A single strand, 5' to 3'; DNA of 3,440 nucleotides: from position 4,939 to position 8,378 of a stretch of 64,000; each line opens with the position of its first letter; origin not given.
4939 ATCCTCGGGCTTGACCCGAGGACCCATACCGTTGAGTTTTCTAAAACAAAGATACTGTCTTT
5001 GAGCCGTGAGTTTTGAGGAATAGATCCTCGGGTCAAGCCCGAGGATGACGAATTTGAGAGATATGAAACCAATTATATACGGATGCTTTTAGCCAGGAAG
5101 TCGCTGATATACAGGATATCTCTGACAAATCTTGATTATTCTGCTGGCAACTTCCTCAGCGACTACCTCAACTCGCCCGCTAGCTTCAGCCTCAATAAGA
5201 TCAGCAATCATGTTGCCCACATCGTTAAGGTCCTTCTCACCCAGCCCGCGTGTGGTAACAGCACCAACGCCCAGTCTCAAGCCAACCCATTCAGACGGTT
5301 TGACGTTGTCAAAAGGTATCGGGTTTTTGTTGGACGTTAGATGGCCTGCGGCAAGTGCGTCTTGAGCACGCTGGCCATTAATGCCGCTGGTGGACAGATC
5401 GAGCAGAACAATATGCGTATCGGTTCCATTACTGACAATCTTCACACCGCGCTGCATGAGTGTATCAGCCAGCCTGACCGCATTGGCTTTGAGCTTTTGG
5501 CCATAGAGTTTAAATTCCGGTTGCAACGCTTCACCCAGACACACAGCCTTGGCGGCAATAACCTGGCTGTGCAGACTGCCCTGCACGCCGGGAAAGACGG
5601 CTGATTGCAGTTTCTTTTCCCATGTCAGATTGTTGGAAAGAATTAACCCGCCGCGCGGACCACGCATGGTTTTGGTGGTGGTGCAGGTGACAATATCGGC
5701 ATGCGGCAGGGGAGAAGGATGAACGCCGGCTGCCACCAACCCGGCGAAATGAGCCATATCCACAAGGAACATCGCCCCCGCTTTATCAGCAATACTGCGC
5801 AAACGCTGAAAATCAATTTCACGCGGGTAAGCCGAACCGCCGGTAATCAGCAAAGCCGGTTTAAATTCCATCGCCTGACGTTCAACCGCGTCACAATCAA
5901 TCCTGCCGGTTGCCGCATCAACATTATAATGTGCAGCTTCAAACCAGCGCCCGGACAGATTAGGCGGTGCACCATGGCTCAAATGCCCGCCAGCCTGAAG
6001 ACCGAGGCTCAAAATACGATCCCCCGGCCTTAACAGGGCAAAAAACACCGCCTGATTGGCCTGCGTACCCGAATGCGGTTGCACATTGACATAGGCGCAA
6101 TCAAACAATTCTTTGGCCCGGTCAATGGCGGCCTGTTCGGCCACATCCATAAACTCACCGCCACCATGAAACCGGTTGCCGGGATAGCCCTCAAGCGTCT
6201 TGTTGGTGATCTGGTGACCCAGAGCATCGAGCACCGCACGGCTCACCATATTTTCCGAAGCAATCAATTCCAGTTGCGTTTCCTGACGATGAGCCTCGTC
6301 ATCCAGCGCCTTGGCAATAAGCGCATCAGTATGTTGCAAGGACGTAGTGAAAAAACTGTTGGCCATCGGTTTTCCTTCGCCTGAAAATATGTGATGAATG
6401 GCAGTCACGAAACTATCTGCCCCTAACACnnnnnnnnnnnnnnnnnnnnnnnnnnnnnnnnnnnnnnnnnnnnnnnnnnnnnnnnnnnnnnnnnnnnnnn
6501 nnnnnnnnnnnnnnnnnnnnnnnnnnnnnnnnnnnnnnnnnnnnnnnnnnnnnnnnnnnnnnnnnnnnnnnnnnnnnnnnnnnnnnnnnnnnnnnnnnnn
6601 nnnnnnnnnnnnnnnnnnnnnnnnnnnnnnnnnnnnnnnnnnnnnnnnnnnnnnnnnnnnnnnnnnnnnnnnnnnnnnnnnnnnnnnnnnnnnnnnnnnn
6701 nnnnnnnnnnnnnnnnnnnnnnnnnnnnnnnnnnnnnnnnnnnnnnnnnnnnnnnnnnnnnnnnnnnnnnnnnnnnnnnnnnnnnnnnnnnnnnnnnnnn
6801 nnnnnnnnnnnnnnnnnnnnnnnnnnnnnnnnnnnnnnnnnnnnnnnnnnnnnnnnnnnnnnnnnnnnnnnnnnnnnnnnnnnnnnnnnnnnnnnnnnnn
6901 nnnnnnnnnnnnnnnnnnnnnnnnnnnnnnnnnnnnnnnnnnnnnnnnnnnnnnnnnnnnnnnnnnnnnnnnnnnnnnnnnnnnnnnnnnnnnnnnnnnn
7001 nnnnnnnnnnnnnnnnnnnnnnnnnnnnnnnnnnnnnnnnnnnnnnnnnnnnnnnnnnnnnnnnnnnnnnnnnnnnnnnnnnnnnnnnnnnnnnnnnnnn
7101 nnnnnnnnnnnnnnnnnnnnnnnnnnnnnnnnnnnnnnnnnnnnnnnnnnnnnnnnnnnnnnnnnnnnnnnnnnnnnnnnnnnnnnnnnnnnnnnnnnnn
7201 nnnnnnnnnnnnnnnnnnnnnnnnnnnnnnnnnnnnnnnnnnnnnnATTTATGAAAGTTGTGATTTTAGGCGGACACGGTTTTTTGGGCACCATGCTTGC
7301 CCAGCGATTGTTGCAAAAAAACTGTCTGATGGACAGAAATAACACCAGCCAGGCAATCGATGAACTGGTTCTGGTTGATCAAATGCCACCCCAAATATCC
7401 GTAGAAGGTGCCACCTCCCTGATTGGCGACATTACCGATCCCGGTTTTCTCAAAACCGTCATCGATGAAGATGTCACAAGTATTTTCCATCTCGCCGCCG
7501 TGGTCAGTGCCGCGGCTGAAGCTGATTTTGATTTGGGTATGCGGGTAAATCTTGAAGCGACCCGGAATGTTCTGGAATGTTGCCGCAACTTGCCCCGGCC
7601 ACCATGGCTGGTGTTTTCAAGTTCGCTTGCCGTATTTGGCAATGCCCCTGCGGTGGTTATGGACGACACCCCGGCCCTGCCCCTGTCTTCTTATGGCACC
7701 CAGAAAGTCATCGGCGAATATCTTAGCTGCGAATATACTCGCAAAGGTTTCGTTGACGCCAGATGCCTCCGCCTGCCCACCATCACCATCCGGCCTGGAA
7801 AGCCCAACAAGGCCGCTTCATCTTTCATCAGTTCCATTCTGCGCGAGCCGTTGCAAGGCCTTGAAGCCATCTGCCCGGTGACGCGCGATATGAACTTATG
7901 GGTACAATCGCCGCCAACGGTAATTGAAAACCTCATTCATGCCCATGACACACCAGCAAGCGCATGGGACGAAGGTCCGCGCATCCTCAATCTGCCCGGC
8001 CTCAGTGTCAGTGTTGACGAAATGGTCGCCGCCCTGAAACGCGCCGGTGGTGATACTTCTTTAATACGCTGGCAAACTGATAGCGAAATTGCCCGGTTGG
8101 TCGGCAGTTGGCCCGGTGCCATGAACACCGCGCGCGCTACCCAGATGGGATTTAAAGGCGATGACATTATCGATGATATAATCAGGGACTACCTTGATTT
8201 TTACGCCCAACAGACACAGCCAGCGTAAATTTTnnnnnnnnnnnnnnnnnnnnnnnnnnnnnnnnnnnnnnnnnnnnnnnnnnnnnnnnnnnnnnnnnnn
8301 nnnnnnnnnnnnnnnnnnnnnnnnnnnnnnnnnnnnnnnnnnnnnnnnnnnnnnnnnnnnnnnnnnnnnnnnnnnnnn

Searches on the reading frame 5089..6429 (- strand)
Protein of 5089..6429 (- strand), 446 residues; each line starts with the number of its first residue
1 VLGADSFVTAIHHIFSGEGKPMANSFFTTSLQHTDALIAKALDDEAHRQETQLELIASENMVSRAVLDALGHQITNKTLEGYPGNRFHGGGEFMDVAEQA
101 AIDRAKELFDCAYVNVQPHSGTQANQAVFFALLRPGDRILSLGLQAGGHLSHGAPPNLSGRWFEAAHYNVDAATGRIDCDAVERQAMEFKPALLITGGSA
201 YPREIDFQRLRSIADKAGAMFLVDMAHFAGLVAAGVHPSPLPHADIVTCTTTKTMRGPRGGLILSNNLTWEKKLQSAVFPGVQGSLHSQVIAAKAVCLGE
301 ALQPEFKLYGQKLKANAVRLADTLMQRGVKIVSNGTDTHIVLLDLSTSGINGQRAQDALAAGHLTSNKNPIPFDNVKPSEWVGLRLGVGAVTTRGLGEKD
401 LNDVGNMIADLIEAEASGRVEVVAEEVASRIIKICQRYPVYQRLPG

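Call 89: search_protein_families(library=pfam, proteins=[window:5089-6429:-], max_evalue=0.00001)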
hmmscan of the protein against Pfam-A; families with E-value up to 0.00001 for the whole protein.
window:5089-6429:- (446 aa): 2 families
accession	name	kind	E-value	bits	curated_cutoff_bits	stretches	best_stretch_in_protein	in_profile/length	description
PF00464.25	SHMT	-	5.8e-142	473.4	27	1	31-408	1-399/399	Serine hydroxymethyltransferase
PF00155.27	Aminotran_1_2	-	1.4e-09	38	19.7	1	105-335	55-301/361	Aminotransferase class I and II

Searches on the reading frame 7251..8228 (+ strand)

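Call 89: search_protein_families(library=pfam, proteins=[window:7251-8228:+], max_evalue=0.00001)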
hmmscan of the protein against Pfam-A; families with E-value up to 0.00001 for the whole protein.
window:7251-8228:+ (325 aa): 5 families
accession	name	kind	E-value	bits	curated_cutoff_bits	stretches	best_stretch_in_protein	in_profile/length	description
PF01370.27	Epimerase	-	5.8e-21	75.4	20.9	1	3-204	1-197/240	NAD dependent epimerase/dehydratase family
PF16363.11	GDP_Man_Dehyd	-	2.9e-16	60.3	27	1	5-165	2-170/332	GDP-mannose 4,6 dehydratase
PF01073.25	3Beta_HSD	-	8.7e-16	58.2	22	1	4-182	1-178/280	3-beta hydroxysteroid dehydrogenase/isomerase family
PF04321.23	RmlD_sub_bind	-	2.2e-10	40.5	27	1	1-157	1-134/287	RmlD substrate binding domain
PF07993.18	NAD_binding_4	-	2e-09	37.4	20.1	1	7-182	3-211/258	Male sterility protein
